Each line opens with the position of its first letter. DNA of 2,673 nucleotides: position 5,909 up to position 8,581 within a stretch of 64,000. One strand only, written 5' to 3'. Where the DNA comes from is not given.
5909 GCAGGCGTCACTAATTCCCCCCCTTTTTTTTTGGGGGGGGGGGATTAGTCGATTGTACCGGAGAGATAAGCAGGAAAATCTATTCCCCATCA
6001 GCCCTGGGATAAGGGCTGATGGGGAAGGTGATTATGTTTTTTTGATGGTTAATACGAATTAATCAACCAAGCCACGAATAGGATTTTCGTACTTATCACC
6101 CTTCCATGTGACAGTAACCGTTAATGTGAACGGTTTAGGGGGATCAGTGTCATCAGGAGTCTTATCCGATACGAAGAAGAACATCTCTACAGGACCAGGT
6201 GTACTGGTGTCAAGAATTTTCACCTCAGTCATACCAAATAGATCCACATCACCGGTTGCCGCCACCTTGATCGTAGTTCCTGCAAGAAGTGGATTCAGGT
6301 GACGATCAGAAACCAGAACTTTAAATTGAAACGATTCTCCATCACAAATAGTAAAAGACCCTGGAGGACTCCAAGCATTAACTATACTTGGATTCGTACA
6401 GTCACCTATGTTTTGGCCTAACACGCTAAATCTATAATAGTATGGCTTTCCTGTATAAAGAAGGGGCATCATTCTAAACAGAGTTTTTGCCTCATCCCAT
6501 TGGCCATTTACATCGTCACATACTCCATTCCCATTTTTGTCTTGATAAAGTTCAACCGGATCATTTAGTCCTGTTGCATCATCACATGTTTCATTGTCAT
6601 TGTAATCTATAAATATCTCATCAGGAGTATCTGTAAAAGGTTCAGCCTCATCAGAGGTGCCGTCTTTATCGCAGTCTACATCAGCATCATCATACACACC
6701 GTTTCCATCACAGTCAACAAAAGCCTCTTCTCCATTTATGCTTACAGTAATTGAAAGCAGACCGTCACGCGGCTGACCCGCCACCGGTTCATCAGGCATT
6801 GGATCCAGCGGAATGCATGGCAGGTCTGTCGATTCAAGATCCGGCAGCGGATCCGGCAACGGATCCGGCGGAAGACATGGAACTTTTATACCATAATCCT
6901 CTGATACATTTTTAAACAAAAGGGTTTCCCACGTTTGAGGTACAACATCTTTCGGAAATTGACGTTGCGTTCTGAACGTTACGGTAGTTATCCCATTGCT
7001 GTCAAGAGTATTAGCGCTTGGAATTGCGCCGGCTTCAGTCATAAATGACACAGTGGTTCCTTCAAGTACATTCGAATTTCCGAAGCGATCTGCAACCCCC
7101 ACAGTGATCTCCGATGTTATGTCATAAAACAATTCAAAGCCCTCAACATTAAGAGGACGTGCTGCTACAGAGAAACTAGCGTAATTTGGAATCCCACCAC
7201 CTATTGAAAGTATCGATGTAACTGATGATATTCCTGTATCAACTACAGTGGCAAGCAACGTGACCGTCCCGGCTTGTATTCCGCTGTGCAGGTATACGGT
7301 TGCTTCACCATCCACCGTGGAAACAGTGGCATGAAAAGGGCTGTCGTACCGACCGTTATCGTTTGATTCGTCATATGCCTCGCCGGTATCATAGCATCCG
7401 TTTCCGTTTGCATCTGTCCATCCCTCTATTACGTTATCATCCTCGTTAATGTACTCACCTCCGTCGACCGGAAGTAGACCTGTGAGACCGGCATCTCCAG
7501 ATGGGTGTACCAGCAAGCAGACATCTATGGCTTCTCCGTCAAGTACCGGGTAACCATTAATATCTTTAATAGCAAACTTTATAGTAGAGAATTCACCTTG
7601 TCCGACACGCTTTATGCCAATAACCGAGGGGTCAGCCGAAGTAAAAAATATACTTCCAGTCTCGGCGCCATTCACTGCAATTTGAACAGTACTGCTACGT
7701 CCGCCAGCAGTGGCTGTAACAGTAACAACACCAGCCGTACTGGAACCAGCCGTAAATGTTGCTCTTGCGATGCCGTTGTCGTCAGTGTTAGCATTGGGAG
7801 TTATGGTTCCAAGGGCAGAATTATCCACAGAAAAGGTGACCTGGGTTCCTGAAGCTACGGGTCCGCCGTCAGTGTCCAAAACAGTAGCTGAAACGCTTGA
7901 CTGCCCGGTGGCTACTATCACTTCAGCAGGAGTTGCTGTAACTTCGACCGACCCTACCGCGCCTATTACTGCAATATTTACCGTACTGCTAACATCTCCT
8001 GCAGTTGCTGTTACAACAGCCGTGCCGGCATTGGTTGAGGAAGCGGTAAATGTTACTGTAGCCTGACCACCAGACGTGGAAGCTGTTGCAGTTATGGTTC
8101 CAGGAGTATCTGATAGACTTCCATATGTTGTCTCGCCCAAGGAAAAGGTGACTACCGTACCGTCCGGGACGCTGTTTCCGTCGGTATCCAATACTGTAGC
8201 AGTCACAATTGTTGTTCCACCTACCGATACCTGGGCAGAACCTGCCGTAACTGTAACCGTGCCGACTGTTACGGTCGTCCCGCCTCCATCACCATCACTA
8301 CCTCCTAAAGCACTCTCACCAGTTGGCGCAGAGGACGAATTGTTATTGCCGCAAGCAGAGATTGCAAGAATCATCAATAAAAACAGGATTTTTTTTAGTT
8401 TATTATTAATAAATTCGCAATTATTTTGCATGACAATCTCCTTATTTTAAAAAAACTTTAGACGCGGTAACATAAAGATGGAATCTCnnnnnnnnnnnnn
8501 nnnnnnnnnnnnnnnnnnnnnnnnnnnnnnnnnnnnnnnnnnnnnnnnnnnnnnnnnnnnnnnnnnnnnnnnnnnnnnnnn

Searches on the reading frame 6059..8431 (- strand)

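Call 55: search_protein_families(library=pfam, proteins=[window:6059-8431:-], max_evalue=0.001)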
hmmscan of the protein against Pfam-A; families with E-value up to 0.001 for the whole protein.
window:6059-8431:- (790 aa): 3 families
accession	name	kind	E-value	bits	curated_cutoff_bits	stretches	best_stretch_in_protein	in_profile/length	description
PF02369.22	Big_1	-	1.1e-18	67.6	34.9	1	172-252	11-91/93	Bacterial Ig-like domain (group 1)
PF09134.16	Invasin_D3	-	3.7e-15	56.7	33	1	163-252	6-94/98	Invasin, domain 3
PF18565.7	Glyco_hydro2_C5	-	0.00017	21.9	32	0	73-149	17-99/103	Glycoside hydrolase family 2 C-terminal domain 5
